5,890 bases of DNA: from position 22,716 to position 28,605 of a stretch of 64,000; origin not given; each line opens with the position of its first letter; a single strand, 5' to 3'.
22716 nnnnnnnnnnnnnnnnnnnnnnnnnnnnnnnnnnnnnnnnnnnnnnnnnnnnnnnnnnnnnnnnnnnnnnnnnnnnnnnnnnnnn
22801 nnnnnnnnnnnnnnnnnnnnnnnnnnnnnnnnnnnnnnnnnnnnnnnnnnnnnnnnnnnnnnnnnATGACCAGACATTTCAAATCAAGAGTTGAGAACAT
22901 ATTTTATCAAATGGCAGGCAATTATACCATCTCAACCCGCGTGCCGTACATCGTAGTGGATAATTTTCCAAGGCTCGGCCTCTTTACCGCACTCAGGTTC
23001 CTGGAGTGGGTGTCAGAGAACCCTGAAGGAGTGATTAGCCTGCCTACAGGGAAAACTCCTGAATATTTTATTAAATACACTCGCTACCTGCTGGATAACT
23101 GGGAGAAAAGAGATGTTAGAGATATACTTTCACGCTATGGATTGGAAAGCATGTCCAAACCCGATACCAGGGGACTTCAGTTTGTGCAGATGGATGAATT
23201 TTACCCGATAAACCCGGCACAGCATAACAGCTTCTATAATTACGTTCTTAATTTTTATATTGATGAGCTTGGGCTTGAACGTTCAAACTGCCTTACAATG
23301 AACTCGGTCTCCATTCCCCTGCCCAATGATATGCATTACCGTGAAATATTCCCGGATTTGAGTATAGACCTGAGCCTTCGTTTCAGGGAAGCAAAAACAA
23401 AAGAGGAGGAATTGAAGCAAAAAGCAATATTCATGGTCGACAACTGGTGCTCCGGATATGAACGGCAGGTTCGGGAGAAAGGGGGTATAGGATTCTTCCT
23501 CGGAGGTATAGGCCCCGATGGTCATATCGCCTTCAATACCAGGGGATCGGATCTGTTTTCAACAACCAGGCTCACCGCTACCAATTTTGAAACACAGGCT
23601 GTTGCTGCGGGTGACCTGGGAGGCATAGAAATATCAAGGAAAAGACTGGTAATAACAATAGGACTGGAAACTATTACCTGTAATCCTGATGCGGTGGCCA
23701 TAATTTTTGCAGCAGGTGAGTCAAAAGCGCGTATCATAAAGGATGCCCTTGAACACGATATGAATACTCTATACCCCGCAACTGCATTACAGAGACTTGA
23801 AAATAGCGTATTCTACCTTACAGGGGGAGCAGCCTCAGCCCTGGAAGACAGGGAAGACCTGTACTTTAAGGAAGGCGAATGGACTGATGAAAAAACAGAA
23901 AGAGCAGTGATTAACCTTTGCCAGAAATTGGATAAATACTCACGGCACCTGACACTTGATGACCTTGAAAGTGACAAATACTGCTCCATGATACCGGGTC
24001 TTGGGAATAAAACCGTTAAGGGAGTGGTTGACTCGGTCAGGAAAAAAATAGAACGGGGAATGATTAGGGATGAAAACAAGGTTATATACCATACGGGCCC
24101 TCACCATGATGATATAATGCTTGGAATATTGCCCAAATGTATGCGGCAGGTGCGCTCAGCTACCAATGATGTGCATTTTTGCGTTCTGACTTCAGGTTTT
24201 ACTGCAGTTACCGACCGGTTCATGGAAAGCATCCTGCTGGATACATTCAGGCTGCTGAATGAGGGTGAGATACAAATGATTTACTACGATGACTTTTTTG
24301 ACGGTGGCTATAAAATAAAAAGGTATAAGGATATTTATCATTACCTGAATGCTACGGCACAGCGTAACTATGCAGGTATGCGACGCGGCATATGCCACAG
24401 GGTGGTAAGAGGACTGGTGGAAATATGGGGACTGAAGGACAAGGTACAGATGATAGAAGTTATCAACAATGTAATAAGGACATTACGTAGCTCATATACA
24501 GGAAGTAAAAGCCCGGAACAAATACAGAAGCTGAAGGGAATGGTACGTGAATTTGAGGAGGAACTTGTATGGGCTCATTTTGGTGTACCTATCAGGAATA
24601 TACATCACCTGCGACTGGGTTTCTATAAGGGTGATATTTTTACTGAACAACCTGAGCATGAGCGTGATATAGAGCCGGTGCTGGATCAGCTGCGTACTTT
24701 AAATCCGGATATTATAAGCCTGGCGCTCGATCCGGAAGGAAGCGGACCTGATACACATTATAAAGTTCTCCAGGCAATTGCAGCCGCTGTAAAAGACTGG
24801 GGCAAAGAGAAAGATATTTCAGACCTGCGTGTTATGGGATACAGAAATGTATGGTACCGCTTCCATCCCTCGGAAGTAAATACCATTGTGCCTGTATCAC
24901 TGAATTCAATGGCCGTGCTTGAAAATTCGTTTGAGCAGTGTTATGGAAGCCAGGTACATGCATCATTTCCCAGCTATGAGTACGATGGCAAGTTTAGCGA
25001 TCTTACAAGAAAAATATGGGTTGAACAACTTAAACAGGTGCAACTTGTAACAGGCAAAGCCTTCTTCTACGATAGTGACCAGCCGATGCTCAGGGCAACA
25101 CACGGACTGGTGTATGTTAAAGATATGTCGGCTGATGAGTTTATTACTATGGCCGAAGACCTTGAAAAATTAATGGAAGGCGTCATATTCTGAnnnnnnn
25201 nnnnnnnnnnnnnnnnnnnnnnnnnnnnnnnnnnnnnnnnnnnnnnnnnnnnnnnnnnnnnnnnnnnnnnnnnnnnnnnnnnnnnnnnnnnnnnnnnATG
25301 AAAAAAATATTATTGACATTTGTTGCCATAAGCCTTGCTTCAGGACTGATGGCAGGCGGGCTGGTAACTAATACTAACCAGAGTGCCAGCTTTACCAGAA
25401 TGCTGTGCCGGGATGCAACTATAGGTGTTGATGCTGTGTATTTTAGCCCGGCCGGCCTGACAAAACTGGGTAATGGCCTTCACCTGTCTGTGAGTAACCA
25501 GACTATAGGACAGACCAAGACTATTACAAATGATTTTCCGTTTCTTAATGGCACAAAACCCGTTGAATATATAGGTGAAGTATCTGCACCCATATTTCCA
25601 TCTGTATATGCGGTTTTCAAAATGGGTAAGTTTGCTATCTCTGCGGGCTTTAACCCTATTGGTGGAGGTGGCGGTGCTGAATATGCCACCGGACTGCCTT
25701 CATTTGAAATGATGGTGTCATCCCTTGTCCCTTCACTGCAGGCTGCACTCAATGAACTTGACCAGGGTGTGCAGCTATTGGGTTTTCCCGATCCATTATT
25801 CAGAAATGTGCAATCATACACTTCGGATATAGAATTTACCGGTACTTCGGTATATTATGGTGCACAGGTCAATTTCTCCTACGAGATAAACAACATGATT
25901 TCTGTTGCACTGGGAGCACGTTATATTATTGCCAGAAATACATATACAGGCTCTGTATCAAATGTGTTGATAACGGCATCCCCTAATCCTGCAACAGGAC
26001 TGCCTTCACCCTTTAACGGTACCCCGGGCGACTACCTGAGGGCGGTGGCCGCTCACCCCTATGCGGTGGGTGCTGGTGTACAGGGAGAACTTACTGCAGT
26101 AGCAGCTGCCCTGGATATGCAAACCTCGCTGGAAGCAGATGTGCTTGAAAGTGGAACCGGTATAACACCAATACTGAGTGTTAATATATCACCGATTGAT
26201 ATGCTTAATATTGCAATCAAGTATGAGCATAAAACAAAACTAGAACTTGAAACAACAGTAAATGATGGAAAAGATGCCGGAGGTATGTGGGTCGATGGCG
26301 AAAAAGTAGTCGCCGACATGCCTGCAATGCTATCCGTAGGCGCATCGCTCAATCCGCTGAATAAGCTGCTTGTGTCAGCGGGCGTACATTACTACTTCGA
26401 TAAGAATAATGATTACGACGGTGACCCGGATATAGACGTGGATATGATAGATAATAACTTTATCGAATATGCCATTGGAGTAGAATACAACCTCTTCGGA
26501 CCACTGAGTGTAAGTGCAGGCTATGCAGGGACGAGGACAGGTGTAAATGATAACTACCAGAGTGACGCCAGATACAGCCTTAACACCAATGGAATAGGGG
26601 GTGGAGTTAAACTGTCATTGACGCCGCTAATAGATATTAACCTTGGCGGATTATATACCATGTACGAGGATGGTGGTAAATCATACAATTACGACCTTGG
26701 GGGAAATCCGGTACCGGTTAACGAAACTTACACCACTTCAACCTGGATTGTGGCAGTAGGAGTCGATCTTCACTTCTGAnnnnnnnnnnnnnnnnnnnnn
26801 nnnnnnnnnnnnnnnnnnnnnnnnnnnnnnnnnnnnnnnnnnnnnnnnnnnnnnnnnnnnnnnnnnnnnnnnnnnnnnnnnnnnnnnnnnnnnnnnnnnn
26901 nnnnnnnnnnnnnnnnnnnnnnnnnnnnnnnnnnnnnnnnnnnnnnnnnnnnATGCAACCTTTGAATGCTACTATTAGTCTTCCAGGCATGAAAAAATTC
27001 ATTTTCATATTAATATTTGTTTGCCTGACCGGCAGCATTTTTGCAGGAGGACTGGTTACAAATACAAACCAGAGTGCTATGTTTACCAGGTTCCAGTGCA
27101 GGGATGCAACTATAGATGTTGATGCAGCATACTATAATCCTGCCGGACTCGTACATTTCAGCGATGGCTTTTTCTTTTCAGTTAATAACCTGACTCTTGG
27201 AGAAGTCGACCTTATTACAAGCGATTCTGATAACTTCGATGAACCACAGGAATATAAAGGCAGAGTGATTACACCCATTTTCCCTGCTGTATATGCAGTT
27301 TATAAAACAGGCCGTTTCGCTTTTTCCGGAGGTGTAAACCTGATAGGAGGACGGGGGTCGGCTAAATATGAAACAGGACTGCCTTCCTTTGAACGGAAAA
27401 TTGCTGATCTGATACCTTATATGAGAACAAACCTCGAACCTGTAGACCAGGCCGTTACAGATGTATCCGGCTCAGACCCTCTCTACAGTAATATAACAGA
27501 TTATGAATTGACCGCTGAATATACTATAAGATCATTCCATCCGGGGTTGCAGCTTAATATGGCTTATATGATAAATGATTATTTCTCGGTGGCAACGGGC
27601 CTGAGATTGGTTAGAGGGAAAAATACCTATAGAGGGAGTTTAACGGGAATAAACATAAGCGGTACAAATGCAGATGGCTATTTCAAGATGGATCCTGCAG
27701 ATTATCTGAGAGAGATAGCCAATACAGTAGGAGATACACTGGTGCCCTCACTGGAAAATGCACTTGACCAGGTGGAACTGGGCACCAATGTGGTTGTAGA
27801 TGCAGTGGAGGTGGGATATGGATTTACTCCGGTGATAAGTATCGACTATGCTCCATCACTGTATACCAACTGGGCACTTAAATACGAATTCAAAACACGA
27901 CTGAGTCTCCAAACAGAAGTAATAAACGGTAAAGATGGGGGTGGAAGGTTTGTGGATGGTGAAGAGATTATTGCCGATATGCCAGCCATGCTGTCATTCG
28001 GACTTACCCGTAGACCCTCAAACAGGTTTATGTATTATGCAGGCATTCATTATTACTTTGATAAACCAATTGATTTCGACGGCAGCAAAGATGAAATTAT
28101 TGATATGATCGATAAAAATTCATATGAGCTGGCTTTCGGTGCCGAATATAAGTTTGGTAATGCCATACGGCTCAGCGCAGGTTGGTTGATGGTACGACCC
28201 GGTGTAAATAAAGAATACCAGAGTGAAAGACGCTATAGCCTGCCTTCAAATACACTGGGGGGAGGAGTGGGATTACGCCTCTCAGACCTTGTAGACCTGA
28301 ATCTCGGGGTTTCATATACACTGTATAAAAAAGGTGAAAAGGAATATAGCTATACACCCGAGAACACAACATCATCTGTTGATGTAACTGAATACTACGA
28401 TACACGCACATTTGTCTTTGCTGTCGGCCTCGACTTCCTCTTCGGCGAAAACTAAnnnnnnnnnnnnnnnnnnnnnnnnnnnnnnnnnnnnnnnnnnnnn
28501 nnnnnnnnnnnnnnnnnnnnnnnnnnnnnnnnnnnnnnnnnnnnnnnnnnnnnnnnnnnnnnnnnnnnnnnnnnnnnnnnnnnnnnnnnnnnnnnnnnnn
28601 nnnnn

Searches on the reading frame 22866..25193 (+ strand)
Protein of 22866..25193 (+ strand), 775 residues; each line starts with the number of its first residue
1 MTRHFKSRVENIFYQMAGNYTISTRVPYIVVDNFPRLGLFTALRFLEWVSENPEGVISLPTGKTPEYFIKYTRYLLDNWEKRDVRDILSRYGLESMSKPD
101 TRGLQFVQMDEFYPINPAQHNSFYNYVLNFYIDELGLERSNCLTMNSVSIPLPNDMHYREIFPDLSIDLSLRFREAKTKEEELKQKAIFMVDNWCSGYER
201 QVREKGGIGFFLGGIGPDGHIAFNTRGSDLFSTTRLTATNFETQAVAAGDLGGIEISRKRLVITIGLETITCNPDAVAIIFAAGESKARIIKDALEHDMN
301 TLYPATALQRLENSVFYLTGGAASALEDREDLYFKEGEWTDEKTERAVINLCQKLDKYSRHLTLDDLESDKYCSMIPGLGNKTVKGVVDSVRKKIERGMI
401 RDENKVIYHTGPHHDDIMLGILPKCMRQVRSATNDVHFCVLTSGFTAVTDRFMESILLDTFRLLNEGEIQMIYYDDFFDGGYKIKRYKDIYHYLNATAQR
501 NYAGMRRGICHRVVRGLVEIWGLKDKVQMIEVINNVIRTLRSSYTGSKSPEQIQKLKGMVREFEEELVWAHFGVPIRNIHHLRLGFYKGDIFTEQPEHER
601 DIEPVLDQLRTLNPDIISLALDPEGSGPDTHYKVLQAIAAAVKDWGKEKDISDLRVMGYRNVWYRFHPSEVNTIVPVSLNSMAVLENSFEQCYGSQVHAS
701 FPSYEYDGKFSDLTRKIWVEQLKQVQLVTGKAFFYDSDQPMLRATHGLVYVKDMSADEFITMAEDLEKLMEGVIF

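Call 13: search_protein_families(library=pfam, proteins=[window:22866-25193:+])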
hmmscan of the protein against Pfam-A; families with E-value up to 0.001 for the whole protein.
window:22866-25193:+ (775 aa): 0 families

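Call 15: search_protein_families(library=ncbifam, proteins=[window:22866-25193:+], max_evalue=0.1)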
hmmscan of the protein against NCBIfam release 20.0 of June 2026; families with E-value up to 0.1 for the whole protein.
window:22866-25193:+ (775 aa): 8 families
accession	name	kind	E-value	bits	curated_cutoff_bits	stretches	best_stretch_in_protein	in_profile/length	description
NF002557.0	PRK02122.1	subfamily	2e-56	191.5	384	2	191-453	143-418/653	glucosamine-6-phosphate deaminase-like protein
NF001684.0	PRK00443.1-4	subfamily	3e-23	82.7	326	1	29-335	4-248/260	glucosamine-6-phosphate deaminase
TIGR00502.1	nagB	equivalog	5.5e-23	81.6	236.9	1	191-335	114-256/259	glucosamine-6-phosphate deaminase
NF001685.0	PRK00443.1-5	equivalog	6.4e-15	55.1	513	1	190-336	113-257/266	glucosamine-6-phosphate deaminase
NF009022.0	PRK12358.1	equivalog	2.9e-11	43.4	247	1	140-327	58-238/239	glucosamine-6-phosphate deaminase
NF007291.0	PRK09762.1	equivalog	1.7e-07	31.1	271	1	195-310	115-225/236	galactosamine-6-phosphate isomerase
NF001682.0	PRK00443.1-1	equivalog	6.8e-06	25.6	528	1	207-315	118-223/262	glucosamine-6-phosphate deaminase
TIGR01198.1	pgl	equivalog_domain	0.022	14.3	124.45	1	212-322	132-230/234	6-phosphogluconolactonase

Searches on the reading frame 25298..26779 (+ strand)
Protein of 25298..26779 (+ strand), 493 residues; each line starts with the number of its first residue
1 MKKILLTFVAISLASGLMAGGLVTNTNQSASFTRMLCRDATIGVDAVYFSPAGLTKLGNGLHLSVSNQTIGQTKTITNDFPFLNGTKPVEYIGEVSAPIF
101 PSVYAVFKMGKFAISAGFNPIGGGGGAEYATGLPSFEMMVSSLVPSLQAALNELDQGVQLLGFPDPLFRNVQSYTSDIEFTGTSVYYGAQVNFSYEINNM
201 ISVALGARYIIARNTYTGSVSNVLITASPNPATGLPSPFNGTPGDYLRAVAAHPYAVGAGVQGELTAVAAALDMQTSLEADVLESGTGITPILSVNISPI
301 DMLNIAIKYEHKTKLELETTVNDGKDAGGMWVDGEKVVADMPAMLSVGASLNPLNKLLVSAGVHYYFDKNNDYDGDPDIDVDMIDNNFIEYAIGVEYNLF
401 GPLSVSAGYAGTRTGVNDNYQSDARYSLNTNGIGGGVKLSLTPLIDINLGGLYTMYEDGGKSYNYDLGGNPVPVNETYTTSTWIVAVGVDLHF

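Call 13: search_protein_families(library=pfam, proteins=[window:25298-26779:+])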
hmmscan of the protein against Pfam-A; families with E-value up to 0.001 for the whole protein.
window:25298-26779:+ (493 aa): 0 families

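Call 15: search_protein_families(library=ncbifam, proteins=[window:25298-26779:+], max_evalue=0.1)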
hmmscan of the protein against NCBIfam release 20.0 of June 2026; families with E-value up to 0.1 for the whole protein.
window:25298-26779:+ (493 aa): 1 family
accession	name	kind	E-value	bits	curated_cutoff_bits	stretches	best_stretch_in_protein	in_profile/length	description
NF033709.1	PorV_fam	subfamily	0.00061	19.5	90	1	340-440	193-298/326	PorV/PorQ family protein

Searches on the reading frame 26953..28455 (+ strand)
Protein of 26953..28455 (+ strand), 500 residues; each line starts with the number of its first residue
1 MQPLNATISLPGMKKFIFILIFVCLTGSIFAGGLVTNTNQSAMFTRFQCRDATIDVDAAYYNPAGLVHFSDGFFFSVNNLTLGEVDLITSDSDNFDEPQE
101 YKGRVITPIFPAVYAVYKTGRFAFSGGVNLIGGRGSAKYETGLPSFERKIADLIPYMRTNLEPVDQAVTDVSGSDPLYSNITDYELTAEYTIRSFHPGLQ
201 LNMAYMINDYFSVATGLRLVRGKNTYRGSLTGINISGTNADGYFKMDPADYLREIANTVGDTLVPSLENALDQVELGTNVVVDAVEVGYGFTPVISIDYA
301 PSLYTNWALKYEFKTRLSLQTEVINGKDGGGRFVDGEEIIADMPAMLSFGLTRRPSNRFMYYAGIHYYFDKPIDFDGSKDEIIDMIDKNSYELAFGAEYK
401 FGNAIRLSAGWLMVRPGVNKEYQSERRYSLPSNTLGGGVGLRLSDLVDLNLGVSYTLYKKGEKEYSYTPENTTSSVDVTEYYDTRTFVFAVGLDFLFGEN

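Call 13: search_protein_families(library=pfam, proteins=[window:26953-28455:+])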
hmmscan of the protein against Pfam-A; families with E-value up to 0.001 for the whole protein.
window:26953-28455:+ (500 aa): 2 families
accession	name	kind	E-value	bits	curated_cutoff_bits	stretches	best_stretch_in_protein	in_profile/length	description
PF03349.22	Toluene_X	-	1.1e-08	34.5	29.7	1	198-494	141-418/421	Outer membrane protein transport protein (OMPP1/FadL/TodX)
PF13505.12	OMP_b-brl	-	0.00026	21.6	28.7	0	306-412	57-151/175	Outer membrane protein beta-barrel domain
